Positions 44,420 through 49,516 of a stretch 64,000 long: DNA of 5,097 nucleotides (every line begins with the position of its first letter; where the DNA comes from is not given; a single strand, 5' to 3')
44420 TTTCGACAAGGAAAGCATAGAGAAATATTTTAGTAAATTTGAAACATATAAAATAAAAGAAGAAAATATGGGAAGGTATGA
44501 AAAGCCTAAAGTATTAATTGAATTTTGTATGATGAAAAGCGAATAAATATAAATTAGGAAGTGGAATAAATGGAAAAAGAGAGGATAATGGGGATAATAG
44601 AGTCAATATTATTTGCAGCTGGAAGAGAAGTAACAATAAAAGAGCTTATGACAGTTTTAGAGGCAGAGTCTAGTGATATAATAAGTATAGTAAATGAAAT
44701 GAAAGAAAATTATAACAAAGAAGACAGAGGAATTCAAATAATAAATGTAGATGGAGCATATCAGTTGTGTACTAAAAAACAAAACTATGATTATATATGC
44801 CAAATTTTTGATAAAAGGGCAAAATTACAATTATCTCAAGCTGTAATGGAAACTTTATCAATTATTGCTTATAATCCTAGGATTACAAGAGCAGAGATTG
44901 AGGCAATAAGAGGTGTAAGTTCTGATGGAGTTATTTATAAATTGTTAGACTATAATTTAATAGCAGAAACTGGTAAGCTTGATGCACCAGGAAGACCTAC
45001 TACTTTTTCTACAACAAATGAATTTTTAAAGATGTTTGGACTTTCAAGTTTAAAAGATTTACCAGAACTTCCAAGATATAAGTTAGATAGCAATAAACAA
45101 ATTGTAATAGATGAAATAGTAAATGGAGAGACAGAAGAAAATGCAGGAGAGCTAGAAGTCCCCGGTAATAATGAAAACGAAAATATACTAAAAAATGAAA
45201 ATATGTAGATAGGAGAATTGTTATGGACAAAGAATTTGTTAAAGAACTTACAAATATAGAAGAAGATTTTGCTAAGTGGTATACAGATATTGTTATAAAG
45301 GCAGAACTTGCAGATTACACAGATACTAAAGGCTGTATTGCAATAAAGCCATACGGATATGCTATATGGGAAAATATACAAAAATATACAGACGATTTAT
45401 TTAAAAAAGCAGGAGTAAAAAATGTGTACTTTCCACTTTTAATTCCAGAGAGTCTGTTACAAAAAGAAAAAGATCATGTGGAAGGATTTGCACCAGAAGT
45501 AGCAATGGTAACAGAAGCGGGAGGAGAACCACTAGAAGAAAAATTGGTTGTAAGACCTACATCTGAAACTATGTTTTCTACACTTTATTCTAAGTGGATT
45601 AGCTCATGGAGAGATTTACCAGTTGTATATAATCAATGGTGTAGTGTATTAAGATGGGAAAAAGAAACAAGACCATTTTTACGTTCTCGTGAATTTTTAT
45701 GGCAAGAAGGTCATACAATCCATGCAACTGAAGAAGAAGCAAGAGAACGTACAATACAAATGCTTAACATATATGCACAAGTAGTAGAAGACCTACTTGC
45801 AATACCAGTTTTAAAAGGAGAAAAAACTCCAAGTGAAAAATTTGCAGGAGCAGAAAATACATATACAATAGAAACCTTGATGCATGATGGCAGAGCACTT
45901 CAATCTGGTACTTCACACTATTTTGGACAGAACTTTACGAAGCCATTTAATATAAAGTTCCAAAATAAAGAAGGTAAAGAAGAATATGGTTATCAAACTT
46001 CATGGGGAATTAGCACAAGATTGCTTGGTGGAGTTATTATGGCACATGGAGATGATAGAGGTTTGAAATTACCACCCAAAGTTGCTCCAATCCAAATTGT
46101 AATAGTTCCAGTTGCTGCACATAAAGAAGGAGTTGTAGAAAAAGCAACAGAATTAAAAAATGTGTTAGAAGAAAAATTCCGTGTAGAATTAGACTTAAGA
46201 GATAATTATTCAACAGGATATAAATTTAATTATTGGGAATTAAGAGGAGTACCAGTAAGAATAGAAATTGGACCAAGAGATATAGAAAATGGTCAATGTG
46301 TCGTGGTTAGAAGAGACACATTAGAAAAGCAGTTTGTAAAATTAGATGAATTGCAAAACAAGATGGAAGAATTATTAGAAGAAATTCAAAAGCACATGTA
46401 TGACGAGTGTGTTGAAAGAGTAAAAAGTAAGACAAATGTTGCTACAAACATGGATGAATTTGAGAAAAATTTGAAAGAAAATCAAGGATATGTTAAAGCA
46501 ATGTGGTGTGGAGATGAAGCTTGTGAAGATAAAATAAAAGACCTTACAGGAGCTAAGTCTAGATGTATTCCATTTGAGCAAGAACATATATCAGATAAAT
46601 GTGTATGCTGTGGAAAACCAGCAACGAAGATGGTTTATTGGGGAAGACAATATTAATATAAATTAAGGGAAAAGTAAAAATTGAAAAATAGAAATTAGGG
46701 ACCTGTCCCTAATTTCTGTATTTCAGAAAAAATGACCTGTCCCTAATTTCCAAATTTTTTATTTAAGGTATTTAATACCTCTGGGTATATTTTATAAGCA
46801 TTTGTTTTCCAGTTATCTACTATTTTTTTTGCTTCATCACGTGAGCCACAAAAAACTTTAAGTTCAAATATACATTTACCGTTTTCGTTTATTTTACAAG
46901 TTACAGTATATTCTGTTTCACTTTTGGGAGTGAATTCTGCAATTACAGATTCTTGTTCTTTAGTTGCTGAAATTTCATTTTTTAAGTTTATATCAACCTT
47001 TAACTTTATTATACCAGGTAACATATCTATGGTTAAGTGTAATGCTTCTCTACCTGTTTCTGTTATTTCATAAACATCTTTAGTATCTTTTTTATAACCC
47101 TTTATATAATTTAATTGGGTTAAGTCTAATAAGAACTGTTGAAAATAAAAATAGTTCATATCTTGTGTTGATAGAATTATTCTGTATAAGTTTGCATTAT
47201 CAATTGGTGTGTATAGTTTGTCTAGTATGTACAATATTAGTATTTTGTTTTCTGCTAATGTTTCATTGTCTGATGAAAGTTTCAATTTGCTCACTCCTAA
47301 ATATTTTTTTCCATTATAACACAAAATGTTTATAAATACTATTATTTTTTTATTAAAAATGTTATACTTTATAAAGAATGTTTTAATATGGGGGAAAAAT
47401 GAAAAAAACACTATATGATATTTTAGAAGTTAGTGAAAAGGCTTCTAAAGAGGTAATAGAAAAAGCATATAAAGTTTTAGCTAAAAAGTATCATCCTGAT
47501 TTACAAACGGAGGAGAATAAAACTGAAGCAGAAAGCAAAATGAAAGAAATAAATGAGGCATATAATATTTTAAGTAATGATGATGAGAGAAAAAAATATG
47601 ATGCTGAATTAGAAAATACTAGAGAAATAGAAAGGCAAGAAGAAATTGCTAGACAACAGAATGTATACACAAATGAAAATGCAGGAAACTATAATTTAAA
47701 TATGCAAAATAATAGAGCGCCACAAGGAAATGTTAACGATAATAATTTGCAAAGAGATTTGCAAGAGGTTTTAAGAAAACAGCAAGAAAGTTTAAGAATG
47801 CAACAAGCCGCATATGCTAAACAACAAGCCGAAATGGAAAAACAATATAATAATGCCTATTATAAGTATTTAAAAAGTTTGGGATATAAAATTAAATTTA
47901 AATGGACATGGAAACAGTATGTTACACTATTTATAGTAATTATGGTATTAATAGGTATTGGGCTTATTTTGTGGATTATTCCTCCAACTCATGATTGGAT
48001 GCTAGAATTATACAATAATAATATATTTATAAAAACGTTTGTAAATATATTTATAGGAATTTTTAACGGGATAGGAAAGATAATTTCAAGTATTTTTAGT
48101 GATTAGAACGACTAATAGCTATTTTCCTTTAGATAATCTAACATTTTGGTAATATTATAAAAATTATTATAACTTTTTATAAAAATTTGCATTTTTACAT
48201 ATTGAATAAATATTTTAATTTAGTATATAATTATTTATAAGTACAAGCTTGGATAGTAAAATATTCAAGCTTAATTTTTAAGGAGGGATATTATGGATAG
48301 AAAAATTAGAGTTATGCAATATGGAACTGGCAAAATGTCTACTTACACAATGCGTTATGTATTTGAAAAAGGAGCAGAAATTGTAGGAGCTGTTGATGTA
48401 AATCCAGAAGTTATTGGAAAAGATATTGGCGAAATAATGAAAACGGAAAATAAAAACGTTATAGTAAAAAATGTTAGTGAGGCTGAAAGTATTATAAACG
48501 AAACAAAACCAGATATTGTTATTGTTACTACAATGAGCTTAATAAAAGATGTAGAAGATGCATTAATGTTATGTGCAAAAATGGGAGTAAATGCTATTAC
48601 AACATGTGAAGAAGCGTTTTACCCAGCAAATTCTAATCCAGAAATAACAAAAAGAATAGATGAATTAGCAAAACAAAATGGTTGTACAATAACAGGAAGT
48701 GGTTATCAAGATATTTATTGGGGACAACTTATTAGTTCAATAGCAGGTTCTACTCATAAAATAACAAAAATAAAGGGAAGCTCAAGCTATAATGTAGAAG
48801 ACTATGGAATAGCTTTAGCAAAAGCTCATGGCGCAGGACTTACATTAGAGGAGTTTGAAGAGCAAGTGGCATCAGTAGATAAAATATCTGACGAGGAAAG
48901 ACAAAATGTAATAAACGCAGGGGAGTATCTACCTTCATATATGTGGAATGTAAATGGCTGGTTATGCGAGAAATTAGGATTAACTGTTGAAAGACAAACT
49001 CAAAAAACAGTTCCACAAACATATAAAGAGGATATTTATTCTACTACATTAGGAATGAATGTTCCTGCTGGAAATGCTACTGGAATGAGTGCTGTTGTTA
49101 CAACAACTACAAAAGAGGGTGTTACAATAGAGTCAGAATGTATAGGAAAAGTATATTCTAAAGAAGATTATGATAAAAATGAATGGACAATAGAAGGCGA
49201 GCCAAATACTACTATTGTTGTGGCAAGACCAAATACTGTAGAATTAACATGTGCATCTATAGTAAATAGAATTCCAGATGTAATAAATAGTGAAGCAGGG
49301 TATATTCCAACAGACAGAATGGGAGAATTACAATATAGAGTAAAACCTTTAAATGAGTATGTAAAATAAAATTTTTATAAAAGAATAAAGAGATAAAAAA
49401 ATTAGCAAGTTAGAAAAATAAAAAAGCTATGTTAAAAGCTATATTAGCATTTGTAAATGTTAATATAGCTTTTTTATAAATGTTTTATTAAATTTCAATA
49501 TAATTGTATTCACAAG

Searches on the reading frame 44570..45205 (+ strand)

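Call 81: search_protein_families(library=pfam, proteins=[window:44570-45205:+], max_evalue=0.00001)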
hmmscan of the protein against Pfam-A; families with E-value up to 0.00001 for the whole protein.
window:44570-45205:+ (212 aa): 1 family
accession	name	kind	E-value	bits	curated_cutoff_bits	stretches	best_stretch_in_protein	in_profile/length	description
PF04079.22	SMC_ScpB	-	1.1e-55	188.1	27.4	1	9-167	2-160/160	Segregation and condensation complex subunit ScpB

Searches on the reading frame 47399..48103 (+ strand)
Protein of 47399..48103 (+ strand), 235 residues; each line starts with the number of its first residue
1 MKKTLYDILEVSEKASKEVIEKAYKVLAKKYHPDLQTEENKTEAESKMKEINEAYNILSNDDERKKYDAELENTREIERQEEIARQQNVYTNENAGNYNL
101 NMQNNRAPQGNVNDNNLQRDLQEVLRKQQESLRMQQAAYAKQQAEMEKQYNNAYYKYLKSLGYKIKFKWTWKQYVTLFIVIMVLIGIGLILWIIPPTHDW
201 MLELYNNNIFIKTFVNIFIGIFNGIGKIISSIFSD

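Call 81: search_protein_families(library=pfam, proteins=[window:47399-48103:+], max_evalue=0.00001)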
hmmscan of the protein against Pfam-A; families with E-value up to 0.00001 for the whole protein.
window:47399-48103:+ (235 aa): 1 family
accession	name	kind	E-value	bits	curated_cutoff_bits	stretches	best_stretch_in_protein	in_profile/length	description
PF00226.36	DnaJ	-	1.3e-20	73.7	27.8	1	5-68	2-63/63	DnaJ domain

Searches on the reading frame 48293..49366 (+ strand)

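Call 81: search_protein_families(library=pfam, proteins=[window:48293-49366:+], max_evalue=0.00001)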
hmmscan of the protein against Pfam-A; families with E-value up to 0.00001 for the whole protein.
window:48293-49366:+ (358 aa): 1 family
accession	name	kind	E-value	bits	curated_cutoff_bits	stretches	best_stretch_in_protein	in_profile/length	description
PF19328.4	DAP_DH_C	-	9e-09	35.7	23.3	0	225-337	71-184/206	2,4-diaminopentanoate dehydrogenase C-terminal domain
